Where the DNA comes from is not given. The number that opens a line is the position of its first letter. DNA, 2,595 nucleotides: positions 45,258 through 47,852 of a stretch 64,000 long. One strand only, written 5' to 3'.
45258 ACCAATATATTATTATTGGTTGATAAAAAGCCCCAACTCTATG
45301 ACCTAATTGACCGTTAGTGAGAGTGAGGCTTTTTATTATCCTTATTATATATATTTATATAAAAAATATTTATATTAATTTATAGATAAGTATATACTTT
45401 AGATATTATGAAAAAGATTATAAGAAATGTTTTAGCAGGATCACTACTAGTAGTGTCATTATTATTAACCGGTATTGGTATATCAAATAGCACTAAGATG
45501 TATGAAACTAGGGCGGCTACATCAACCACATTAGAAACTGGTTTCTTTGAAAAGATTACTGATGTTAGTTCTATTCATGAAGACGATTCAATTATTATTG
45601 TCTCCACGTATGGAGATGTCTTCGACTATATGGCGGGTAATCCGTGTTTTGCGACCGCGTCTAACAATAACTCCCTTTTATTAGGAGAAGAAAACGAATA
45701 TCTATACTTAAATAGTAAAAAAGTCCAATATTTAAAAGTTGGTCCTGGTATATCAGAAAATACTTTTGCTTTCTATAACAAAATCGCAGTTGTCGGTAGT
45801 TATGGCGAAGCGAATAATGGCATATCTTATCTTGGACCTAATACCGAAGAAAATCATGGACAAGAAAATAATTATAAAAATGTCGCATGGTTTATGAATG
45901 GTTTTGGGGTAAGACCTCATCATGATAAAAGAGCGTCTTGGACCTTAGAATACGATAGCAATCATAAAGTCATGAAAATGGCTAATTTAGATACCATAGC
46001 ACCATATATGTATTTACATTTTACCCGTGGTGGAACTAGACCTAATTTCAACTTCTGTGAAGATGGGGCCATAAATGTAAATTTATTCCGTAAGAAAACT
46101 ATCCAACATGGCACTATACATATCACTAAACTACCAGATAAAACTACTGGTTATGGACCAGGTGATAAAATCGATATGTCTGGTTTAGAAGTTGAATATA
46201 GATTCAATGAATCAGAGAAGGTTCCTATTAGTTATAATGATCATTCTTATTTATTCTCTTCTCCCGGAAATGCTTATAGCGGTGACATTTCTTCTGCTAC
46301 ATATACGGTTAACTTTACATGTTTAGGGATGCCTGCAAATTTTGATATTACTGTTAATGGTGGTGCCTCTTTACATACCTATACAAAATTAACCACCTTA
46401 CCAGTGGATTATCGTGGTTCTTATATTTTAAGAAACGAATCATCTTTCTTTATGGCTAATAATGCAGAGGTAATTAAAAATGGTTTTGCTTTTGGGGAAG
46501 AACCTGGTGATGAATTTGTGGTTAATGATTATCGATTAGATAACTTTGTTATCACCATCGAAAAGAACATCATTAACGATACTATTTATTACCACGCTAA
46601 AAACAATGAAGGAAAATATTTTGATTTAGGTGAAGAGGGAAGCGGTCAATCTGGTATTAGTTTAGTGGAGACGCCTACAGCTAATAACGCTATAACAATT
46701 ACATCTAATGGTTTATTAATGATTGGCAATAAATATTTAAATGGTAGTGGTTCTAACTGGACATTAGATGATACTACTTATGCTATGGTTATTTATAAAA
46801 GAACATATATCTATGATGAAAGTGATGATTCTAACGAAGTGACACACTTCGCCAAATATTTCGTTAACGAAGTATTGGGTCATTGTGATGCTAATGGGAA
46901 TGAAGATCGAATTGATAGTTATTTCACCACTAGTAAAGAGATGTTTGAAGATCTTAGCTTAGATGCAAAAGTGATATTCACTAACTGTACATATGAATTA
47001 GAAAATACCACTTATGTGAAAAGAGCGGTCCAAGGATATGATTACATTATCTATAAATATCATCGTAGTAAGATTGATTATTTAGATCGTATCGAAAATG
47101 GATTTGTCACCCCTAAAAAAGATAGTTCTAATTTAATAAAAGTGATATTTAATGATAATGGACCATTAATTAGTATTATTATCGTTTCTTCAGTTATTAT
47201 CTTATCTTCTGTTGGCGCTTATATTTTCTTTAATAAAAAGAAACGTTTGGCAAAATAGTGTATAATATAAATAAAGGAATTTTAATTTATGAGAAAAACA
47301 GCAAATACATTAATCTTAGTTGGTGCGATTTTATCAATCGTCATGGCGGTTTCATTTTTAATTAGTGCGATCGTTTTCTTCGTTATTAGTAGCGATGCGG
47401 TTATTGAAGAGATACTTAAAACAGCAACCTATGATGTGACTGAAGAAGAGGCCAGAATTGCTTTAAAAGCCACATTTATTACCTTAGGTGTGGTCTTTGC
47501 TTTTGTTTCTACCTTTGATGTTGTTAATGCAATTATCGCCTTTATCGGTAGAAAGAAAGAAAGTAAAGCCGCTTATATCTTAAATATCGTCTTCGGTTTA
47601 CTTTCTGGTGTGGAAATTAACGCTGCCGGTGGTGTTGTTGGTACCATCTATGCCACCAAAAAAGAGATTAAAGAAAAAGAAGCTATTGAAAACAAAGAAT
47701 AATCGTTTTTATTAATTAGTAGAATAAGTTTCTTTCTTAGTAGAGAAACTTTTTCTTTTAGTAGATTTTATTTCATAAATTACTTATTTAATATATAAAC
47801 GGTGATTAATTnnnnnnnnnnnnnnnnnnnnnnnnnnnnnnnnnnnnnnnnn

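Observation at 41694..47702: Two adjacent large surface proteins share a signal-peptide plus C-terminal-TM plus basic-tail anchor, and the first has atypical composition.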

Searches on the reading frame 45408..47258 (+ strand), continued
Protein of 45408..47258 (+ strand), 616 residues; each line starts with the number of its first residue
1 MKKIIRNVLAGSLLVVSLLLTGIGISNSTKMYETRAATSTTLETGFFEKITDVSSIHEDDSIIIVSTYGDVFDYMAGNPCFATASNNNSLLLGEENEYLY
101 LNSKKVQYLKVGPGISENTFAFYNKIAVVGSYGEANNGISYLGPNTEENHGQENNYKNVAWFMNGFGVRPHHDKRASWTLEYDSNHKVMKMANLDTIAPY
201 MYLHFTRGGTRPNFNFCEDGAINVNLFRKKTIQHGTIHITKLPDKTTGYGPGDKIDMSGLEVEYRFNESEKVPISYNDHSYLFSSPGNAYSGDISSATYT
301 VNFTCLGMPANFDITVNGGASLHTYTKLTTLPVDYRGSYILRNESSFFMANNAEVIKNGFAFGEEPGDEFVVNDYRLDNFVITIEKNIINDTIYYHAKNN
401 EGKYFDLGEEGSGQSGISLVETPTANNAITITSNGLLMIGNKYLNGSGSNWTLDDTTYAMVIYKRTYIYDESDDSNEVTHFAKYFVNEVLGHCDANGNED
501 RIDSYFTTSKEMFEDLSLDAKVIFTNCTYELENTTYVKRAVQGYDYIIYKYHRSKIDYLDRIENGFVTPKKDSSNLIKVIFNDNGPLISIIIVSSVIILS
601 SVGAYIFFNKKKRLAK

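Call 60: find_encoding_contigs(protein=P0127, flank=1200, max_places=10)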
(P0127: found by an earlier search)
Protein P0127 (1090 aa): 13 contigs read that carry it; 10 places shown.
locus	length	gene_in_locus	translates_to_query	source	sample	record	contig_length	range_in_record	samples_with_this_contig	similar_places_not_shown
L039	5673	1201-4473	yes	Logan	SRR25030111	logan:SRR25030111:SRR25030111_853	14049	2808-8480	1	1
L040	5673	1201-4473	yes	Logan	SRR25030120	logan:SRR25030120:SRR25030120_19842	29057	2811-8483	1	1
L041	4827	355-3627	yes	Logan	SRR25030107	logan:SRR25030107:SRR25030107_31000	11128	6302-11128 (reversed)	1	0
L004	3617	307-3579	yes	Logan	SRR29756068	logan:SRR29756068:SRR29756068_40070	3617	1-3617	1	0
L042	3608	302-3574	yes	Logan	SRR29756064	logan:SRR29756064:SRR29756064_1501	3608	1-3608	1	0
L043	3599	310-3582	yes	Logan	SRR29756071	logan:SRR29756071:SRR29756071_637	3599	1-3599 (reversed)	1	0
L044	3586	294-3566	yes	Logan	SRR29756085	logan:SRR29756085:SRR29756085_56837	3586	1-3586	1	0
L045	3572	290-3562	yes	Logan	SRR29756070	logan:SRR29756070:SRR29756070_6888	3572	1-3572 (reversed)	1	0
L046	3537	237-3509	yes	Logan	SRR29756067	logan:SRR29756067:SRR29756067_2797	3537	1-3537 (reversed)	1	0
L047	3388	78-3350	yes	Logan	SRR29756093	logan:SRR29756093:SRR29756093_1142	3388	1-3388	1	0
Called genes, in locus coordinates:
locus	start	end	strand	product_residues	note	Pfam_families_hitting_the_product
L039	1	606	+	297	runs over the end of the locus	PF12844:HTH_19, PF13560:HTH_31 (faint), PF01381:HTH_3, PF00132:Hexapep, PF14602:Hexapep_2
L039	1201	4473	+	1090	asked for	PF02368:Big_2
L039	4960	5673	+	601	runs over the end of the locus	-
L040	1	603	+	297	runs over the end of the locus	PF12844:HTH_19, PF13560:HTH_31 (faint), PF01381:HTH_3, PF00132:Hexapep, PF14602:Hexapep_2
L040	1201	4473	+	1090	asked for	PF02368:Big_2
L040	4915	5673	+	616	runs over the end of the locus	-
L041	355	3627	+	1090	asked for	PF02368:Big_2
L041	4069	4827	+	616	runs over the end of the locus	-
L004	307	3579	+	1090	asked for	PF02368:Big_2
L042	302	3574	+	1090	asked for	PF02368:Big_2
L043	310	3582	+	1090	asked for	PF02368:Big_2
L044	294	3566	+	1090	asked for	PF02368:Big_2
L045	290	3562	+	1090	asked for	PF02368:Big_2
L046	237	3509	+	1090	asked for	PF02368:Big_2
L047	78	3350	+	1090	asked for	PF02368:Big_2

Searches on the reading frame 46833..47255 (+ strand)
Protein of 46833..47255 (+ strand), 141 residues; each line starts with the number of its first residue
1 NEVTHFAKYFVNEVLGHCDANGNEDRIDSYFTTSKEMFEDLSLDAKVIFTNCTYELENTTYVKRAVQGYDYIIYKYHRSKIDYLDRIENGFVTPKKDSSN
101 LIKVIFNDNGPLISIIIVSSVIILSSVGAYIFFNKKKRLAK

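Call 40: find_homologous_proteins(query=A4, max_evalue=0.001)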
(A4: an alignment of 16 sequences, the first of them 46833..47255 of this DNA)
Query A4 (16 sequences) (141 aa, profile of the alignment): 14 proteins with E <= 0.001 among 2543 candidates.
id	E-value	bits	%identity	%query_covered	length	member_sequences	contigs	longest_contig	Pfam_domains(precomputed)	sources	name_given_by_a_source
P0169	5.1e-41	158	25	77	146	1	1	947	-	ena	-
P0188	2.3e-33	133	26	73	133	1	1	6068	-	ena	-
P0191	7.3e-30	122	26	94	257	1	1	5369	-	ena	-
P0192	3.9e-14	71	23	55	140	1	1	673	-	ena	-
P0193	4.6e-14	71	24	55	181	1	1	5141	-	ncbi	-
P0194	8.0e-11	60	21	55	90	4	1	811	-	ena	-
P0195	1.1e-10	60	35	28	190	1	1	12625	-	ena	-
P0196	2.0e-9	55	33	21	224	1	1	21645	-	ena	-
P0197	2.1e-8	52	29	22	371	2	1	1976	PF16738.11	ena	-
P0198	2.1e-7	49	30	35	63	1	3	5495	-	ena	-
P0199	2.8e-7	49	41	29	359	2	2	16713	-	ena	-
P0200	3.2e-7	48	33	35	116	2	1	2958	-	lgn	-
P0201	4.1e-7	48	28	18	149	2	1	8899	-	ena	-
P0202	1.8e-6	46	38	17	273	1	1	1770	-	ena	-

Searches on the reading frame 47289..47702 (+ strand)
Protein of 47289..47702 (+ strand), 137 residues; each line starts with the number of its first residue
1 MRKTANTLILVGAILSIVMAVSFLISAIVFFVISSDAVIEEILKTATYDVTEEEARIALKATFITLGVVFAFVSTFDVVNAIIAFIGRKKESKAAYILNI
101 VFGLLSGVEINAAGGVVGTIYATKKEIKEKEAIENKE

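Call 3: search_protein_families(library=pfam, proteins=[window:47289-47702:+], max_evalue=0.1)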
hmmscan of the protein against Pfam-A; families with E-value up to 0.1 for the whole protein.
window:47289-47702:+ (137 aa): 5 families
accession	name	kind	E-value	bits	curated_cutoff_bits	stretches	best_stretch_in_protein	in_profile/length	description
PF13273.12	DUF4064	-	8.8e-06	26.3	32.1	1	1-107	1-100/102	Protein of unknown function (DUF4064)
PF12089.13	DUF3566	-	0.0011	19.7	22.2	1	11-111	19-115/118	Transmembrane domain of unknown function (DUF3566)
PF09955.14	DUF2189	-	0.025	15.2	26.2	1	2-73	42-112/126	Predicted integral membrane protein (DUF2189)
PF03729.18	DUF308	-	0.032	14.9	25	1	59-106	17-64/73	Short repeat of unknown function (DUF308)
PF04304.18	DUF454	-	0.095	13.2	35.1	0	9-75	15-85/115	Protein of unknown function (DUF454)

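Call 4: search_protein_families(library=ncbifam, proteins=[window:47289-47702:+], max_evalue=0.1)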
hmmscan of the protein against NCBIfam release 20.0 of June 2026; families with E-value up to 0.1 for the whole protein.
window:47289-47702:+ (137 aa): 2 families
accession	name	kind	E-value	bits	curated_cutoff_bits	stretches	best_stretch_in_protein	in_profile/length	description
NF001389.0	PRK00281.1-2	equivalog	0.00026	20.4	262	1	42-106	196-260/272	undecaprenyl-diphosphate phosphatase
NF053514.2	JUQZ_fam_ocin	equivalog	0.069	13.4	40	0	11-79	5-71/107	BLB8/JUQZ-1 family protein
